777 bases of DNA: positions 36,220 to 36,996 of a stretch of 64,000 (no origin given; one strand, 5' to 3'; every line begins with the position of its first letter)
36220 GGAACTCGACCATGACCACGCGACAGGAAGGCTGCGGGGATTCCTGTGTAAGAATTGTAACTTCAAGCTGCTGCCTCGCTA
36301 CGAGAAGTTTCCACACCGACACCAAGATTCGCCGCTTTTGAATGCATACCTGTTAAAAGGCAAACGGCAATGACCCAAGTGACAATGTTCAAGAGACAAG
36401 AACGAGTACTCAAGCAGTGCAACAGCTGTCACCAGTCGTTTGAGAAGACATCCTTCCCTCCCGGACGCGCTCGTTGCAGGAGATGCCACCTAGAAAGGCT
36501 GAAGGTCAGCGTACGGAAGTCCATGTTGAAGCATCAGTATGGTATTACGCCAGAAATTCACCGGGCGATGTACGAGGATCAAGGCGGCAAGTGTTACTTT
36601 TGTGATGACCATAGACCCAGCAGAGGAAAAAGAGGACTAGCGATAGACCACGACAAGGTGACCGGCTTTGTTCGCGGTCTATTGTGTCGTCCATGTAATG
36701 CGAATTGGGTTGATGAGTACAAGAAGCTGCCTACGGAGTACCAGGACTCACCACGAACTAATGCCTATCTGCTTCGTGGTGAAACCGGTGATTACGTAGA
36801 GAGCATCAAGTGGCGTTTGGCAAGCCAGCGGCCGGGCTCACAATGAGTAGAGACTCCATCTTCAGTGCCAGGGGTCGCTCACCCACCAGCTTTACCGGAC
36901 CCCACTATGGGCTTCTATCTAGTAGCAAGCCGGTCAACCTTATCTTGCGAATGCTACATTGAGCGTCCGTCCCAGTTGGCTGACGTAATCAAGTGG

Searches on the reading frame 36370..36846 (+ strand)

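Call 14: search_protein_families(library=pfam, proteins=[window:36370-36846:+], max_evalue=0.01)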
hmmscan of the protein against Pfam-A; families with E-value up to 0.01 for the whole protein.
window:36370-36846:+ (158 aa): 1 family
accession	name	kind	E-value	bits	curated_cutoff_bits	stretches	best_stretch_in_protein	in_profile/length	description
PF02945.21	Endonuclease_7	-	1.4e-16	60.6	23.6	1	53-116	4-69/82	Recombination endonuclease VII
